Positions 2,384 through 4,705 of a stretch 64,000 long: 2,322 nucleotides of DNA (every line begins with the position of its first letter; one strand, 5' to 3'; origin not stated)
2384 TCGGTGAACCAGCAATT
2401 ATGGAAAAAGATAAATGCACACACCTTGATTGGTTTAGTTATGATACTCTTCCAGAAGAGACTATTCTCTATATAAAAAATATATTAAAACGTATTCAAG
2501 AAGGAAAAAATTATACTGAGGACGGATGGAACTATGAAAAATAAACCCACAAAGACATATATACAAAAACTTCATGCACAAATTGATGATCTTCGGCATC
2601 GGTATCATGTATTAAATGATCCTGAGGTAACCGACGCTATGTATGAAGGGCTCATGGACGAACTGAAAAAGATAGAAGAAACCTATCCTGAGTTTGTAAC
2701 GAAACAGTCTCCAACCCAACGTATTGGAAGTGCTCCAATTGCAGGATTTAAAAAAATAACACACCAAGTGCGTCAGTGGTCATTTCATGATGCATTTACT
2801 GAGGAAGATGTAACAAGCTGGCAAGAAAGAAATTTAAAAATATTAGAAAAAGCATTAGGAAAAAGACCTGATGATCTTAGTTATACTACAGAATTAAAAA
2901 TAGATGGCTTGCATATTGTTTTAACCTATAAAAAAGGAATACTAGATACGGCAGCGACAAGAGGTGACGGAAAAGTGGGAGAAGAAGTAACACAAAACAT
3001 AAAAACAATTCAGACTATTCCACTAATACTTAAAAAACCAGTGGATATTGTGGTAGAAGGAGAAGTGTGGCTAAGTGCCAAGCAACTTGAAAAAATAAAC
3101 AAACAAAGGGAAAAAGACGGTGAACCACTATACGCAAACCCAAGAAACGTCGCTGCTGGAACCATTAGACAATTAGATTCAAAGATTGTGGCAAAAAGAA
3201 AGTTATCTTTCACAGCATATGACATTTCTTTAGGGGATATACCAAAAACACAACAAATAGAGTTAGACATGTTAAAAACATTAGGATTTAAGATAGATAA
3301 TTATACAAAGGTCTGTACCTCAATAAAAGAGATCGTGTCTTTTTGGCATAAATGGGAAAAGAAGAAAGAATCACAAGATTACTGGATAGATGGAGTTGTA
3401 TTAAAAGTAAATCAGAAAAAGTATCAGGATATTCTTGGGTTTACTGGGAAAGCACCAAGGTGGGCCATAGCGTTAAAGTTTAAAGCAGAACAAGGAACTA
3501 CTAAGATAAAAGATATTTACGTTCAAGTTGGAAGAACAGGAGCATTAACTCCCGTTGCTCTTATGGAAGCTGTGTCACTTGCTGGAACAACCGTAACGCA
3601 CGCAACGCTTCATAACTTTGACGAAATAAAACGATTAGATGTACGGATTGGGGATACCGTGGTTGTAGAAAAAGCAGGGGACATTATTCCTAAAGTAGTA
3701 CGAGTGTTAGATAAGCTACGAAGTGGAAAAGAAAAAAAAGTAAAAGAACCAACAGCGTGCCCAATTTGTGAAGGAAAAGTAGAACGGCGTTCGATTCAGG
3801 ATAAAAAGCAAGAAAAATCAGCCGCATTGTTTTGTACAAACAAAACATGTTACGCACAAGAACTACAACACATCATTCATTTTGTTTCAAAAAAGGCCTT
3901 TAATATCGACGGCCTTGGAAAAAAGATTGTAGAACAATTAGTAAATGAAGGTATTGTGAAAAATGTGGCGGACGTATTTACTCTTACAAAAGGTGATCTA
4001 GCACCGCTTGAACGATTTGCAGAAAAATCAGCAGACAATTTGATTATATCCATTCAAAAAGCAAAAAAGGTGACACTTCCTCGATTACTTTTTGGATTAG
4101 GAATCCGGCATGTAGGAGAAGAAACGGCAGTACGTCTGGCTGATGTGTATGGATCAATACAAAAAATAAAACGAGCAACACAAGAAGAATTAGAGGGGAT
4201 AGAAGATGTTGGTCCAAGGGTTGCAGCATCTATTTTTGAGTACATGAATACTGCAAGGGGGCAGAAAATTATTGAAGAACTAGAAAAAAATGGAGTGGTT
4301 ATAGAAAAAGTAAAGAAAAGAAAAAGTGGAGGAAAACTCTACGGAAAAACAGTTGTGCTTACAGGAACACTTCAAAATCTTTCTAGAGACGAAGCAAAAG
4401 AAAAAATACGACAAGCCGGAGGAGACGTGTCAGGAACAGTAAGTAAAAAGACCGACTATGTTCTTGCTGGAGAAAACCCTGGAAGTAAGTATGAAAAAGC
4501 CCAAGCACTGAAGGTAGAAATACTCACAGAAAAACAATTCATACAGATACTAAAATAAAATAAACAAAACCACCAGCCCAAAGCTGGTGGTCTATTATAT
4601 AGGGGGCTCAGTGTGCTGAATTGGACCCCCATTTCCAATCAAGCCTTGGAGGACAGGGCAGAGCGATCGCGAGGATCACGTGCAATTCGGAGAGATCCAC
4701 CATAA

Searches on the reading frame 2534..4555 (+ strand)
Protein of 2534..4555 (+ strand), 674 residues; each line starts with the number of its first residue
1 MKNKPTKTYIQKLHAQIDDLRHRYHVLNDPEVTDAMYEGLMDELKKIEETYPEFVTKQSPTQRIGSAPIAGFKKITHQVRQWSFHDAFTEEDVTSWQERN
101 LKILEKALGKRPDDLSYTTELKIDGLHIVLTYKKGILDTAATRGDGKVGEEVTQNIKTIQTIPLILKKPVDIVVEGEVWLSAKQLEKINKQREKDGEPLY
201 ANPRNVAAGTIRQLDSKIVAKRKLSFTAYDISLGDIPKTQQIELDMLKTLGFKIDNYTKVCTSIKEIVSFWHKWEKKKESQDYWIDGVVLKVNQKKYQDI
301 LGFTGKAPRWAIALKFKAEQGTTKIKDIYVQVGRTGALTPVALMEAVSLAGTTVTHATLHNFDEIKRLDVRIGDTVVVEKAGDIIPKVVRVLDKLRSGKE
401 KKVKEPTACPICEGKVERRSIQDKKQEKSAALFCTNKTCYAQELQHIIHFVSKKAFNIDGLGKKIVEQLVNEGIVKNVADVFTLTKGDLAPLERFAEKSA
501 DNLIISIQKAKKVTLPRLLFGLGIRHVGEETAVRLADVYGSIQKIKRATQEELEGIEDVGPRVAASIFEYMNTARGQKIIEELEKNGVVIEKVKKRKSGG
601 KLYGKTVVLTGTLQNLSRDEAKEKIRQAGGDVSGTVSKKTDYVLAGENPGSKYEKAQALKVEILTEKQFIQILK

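Call 16: find_homologous_proteins(query=window:2534-4555:+, max_evalue=1e-100)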
Query window:2534-4555:+ (674 aa): 7987 proteins with E <= 1e-100 among 8000 candidates; the best 120 are listed.
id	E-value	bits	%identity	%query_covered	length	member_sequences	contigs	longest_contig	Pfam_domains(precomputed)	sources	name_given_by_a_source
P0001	0.0e+0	1485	100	100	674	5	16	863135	PF12826.14,PF03120.23,PF14520.13,PF01653.24,PF00533.34,PF22745.3,PF12738.14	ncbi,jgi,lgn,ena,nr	ncbi:MAG: NAD-dependent DNA ligase LigA [Candidatus Magasanikbacteria bacterium]|jgi:DNA ligase (NAD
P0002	0.0e+0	1057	71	100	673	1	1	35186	PF12826.14,PF03120.23,PF14520.13,PF01653.24,PF00533.34,PF22745.3,PF12738.14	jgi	-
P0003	0.0e+0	1043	69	100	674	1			PF12826.14,PF03120.23,PF14520.13,PF01653.24,PF00533.34,PF22745.3,PF12738.14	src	-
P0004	0.0e+0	1042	71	98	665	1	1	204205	PF12826.14,PF03120.23,PF14520.13,PF01653.24,PF00533.34,PF22745.3,PF12738.14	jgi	jgi:DNA ligase (NAD+)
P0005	0.0e+0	1039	69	100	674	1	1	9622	PF12826.14,PF03120.23,PF14520.13,PF01653.24,PF00533.34,PF22745.3,PF12738.14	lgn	-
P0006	0.0e+0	1039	68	100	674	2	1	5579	PF12826.14,PF03120.23,PF14520.13,PF01653.24,PF00533.34,PF00633.30,PF22745.3,PF12738.14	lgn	-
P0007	0.0e+0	1038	69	100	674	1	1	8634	PF12826.14,PF03120.23,PF14520.13,PF01653.24,PF00533.34,PF22745.3,PF12738.14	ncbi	-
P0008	0.0e+0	1031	69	99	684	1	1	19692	PF12826.14,PF03120.23,PF14520.13,PF01653.24,PF00533.34,PF22745.3,PF12738.14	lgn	-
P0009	0.0e+0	1027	70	99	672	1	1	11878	PF12826.14,PF03120.23,PF14520.13,PF01653.24,PF00533.34,PF22745.3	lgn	-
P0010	0.0e+0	1026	68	99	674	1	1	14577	PF12826.14,PF03120.23,PF14520.13,PF01653.24,PF00533.34,PF22745.3,PF12738.14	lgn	-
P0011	0.0e+0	1024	68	100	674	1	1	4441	PF12826.14,PF03120.23,PF14520.13,PF01653.24,PF00533.34,PF22745.3,PF12738.14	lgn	-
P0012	0.0e+0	1023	69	99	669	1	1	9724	PF12826.14,PF03120.23,PF14520.13,PF01653.24,PF00533.34,PF22745.3,PF12738.14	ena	-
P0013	0.0e+0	1023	67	100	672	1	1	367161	PF12826.14,PF03120.23,PF14520.13,PF01653.24,PF00533.34,PF22745.3,PF12738.14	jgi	jgi:DNA ligase (NAD+)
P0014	0.0e+0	1021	69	100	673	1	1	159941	PF12826.14,PF03120.23,PF14520.13,PF01653.24,PF00533.34,PF22745.3,PF12738.14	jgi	-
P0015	0.0e+0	1021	67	99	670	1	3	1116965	PF12826.14,PF03120.23,PF14520.13,PF01653.24,PF00533.34,PF00633.30,PF22745.3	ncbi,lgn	-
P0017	0.0e+0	1019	69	99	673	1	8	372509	PF12826.14,PF03120.23,PF14520.13,PF01653.24,PF00533.34,PF22745.3,PF12738.14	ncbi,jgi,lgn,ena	-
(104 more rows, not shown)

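Call 23: find_encoding_contigs(protein=P0002, flank=2500, max_places=3)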
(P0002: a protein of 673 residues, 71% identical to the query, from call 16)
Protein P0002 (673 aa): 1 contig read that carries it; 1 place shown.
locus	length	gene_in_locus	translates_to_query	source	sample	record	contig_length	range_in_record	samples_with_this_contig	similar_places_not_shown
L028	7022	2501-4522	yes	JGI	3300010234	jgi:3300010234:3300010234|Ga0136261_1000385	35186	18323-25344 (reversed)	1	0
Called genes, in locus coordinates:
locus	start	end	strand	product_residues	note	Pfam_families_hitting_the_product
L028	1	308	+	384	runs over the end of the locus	PF11104:PilM_2, PF06723:MreB_Mbl (faint), PF14450:FtsA (weak)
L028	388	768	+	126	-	PF00072:Response_reg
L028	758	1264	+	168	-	PF07963:N_methyl, PF08334:T2SSG (weak)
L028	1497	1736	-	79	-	-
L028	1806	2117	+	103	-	PF01478:Peptidase_A24 (weak)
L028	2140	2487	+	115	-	-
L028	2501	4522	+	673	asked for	PF22745:Nlig-Ia, PF01653:DNA_ligase_aden, PF03120:OB_DNA_ligase, PF12826:HHH_2, PF14520:HHH_5 (weak), PF00533:BRCT, PF12738:PTCB-BRCT (weak)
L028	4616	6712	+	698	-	PF01336:tRNA_anti-codon, PF00152:tRNA-synt_2, PF01966:HD (weak)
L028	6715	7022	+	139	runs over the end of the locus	PF01467:CTP_transf_like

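Call 24: find_encoding_contigs(protein=P0004, flank=2500, max_places=3)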
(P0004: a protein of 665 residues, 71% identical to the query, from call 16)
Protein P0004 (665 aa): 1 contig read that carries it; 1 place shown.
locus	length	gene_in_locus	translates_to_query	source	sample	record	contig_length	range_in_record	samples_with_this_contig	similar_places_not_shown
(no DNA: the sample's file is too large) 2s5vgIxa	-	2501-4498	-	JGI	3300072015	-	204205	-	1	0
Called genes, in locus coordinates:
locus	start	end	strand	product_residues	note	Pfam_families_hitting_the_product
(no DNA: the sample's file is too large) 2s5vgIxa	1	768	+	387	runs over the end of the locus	PF11104:PilM_2, PF00022:Actin (faint), PF06723:MreB_Mbl (faint), PF14450:FtsA (weak)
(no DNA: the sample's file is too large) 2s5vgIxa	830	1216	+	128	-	PF00072:Response_reg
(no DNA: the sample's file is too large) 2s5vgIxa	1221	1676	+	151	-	PF07963:N_methyl, PF08334:T2SSG (weak)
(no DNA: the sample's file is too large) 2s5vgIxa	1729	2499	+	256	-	PF06750:A24_N_bact, PF01478:Peptidase_A24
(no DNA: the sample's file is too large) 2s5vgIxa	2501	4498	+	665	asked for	PF22745:Nlig-Ia, PF01653:DNA_ligase_aden, PF03120:OB_DNA_ligase, PF12826:HHH_2, PF14520:HHH_5 (weak), PF00533:BRCT, PF12738:PTCB-BRCT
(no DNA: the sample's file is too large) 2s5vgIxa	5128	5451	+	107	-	PF02686:GatC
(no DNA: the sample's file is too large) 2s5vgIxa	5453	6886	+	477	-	PF01425:Amidase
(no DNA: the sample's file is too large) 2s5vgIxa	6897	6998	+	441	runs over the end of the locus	PF02481:DNA_processg_A (faint), PF18306:LDcluster4, PF03641:Lysine_decarbox, PF18306:LDcluster4, PF03641:Lysine_decarbox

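Call 25: find_encoding_contigs(protein=P0009, flank=2500, max_places=3)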
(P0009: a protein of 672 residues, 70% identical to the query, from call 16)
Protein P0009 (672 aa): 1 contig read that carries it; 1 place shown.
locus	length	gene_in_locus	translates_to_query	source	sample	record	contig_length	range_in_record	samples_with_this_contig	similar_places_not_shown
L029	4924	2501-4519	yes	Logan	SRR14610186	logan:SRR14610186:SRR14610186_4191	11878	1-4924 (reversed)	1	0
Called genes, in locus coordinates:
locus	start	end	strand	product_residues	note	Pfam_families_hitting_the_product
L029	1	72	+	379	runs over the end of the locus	PF11104:PilM_2, PF06723:MreB_Mbl (faint)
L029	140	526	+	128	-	PF00072:Response_reg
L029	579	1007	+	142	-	PF07963:N_methyl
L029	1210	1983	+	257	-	PF06750:A24_N_bact, PF01478:Peptidase_A24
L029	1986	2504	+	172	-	PF13238:AAA_18 (weak), PF13671:AAA_33 (faint)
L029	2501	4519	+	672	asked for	PF22745:Nlig-Ia, PF01653:DNA_ligase_aden, PF03120:OB_DNA_ligase, PF12826:HHH_2, PF14520:HHH_5 (weak), PF00533:BRCT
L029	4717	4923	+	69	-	?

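Call 32: find_encoding_contigs(protein=P0124, flank=2500, max_places=5)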
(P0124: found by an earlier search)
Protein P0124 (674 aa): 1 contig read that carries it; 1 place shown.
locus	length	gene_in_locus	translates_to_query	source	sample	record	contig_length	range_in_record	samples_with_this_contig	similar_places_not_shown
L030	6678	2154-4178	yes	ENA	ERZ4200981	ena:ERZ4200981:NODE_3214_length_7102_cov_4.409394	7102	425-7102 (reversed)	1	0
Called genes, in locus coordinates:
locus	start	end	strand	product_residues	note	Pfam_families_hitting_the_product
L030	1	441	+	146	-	?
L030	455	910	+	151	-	-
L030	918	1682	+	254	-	PF06750:A24_N_bact, PF01478:Peptidase_A24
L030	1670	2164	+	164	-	PF00293:NUDIX, PF14815:NUDIX_4 (weak)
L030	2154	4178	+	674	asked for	PF22745:Nlig-Ia, PF01653:DNA_ligase_aden, PF03120:OB_DNA_ligase, PF12826:HHH_2, PF14520:HHH_5 (weak), PF00533:BRCT, PF12738:PTCB-BRCT (weak)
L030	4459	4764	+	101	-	PF02686:GatC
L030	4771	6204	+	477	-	PF01425:Amidase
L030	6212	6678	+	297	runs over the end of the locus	?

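Call 60: find_encoding_contigs(protein=P0014, flank=2000, max_places=2)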
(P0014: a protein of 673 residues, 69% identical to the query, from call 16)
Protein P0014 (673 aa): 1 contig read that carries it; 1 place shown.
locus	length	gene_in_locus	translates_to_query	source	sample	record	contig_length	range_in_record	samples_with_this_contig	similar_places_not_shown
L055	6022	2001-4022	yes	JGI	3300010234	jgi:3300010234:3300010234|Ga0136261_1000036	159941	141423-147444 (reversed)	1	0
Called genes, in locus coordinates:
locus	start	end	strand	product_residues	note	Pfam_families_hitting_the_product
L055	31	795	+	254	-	PF06750:A24_N_bact, PF01478:Peptidase_A24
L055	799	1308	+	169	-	PF06414:Zeta_toxin (weak), PF13238:AAA_18 (weak), PF13671:AAA_33 (weak)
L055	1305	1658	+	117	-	-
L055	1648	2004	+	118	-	-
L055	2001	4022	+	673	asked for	PF22745:Nlig-Ia, PF01653:DNA_ligase_aden, PF03120:OB_DNA_ligase, PF12826:HHH_2, PF14520:HHH_5 (weak), PF00533:BRCT, PF12738:PTCB-BRCT (weak)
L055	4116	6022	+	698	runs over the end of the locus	PF01336:tRNA_anti-codon, PF00152:tRNA-synt_2, PF01966:HD (faint)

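Call 61: find_encoding_contigs(protein=P0017, flank=2000, max_places=2)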
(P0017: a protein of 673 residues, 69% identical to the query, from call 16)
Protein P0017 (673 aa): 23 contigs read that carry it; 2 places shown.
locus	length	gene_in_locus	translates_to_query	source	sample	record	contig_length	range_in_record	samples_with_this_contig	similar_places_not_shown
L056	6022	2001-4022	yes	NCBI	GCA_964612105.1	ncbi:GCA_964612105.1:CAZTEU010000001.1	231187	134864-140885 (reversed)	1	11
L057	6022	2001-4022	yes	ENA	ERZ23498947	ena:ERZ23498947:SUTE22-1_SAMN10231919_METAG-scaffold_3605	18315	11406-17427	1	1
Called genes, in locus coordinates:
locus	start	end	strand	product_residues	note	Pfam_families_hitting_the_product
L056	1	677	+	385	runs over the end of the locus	PF11104:PilM_2, PF06723:MreB_Mbl (weak), PF14450:FtsA (weak)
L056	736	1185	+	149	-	PF07963:N_methyl, PF08334:T2SSG (weak), PF22434:PilW_C (weak)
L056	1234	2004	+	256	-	PF06750:A24_N_bact, PF01478:Peptidase_A24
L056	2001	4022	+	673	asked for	PF22745:Nlig-Ia, PF01653:DNA_ligase_aden, PF03120:OB_DNA_ligase, PF12826:HHH_2, PF14520:HHH_5, PF00533:BRCT, PF12738:PTCB-BRCT (weak)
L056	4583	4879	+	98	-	PF02686:GatC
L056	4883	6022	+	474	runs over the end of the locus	PF01425:Amidase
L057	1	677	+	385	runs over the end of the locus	PF11104:PilM_2, PF06723:MreB_Mbl (weak), PF14450:FtsA (weak)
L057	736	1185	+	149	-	PF07963:N_methyl, PF08334:T2SSG (weak), PF22434:PilW_C (weak)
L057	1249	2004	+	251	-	PF06750:A24_N_bact, PF01478:Peptidase_A24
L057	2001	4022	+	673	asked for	PF22745:Nlig-Ia, PF01653:DNA_ligase_aden, PF03120:OB_DNA_ligase, PF12826:HHH_2, PF14520:HHH_5, PF00533:BRCT, PF12738:PTCB-BRCT (weak)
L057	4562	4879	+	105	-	PF02686:GatC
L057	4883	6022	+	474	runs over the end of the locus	PF01425:Amidase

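Call 62: find_encoding_contigs(protein=P0005, flank=2000, max_places=2)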
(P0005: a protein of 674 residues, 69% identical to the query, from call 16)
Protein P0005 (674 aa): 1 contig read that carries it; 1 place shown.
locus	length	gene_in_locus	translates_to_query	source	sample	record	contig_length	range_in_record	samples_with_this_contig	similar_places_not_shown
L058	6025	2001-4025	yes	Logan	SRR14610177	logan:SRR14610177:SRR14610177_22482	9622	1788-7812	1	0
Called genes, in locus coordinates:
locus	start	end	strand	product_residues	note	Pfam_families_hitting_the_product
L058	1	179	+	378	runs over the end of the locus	PF14450:FtsA (faint), PF11104:PilM_2, PF06723:MreB_Mbl (faint)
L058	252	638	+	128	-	PF00072:Response_reg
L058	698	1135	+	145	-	PF07963:N_methyl, PF08334:T2SSG (faint)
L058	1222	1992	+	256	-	PF06750:A24_N_bact, PF01478:Peptidase_A24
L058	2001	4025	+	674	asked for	PF22745:Nlig-Ia, PF01653:DNA_ligase_aden, PF03120:OB_DNA_ligase, PF12826:HHH_2, PF14520:HHH_5, PF00533:BRCT, PF12738:PTCB-BRCT (weak)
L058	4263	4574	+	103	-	PF02686:GatC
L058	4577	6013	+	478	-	PF01425:Amidase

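Call 63: find_encoding_contigs(protein=P0007, flank=2000, max_places=2)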
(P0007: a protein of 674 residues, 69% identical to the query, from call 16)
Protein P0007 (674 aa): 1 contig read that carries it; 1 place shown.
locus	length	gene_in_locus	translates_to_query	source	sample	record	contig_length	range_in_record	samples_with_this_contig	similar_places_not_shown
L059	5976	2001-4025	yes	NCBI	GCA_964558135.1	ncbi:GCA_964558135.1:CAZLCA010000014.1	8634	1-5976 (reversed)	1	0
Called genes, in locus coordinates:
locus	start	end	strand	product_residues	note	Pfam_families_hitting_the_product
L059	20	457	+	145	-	PF07963:N_methyl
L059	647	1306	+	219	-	PF06750:A24_N_bact, PF01478:Peptidase_A24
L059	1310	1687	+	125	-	PF00293:NUDIX, PF14815:NUDIX_4 (weak)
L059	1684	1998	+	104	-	-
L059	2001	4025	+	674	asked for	PF22745:Nlig-Ia, PF01653:DNA_ligase_aden, PF03120:OB_DNA_ligase, PF14520:HHH_5 (faint), PF12826:HHH_2, PF00533:BRCT, PF12738:PTCB-BRCT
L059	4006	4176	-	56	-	-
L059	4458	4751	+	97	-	PF02686:GatC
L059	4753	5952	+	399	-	PF01425:Amidase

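Call 88: find_encoding_contigs(protein=P0008, flank=1500, max_places=1)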
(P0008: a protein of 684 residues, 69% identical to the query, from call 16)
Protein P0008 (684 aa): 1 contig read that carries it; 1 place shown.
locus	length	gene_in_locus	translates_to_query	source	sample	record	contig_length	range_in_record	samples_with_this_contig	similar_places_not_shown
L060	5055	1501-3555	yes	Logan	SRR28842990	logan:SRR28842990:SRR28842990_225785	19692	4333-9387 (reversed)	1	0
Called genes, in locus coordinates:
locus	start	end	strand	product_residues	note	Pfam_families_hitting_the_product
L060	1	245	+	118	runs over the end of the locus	PF00072:Response_reg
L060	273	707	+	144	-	PF07963:N_methyl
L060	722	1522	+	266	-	PF06750:A24_N_bact, PF01478:Peptidase_A24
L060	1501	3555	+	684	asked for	PF22745:Nlig-Ia, PF01653:DNA_ligase_aden, PF03120:OB_DNA_ligase, PF12826:HHH_2, PF14520:HHH_5, PF00533:BRCT, PF12738:PTCB-BRCT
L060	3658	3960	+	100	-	PF02686:GatC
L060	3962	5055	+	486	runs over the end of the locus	PF01425:Amidase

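Call 89: find_encoding_contigs(protein=P0012, flank=1500, max_places=1)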
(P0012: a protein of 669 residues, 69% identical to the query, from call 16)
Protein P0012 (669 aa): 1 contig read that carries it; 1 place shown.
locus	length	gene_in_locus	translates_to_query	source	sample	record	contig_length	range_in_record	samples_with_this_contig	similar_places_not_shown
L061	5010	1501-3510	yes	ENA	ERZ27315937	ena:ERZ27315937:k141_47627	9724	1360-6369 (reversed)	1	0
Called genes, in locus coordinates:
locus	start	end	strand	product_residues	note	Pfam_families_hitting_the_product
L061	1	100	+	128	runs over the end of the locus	PF00072:Response_reg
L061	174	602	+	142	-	PF07963:N_methyl, PF08334:T2SSG (weak)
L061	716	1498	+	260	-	PF06750:A24_N_bact, PF01478:Peptidase_A24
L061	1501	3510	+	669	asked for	PF22745:Nlig-Ia, PF01653:DNA_ligase_aden, PF03120:OB_DNA_ligase, PF14520:HHH_5 (faint), PF12826:HHH_2, PF00533:BRCT, PF12738:PTCB-BRCT (weak)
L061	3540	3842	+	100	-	PF02686:GatC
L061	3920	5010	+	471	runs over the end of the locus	PF01425:Amidase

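Call 90: find_encoding_contigs(protein=P0010, flank=1500, max_places=1)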
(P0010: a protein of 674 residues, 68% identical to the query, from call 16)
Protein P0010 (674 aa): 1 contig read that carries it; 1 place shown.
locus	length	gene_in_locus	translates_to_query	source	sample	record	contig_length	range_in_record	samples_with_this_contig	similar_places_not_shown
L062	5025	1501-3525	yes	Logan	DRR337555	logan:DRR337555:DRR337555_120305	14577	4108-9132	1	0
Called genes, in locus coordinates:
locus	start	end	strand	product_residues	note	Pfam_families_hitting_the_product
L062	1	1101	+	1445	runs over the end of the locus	-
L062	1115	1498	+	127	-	PF00293:NUDIX, PF14815:NUDIX_4 (weak)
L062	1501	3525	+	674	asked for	PF22745:Nlig-Ia, PF01653:DNA_ligase_aden, PF03120:OB_DNA_ligase, PF12826:HHH_2, PF14520:HHH_5 (weak), PF00533:BRCT, PF12738:PTCB-BRCT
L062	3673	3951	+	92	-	-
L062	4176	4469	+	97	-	PF02686:GatC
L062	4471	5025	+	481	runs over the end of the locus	PF01425:Amidase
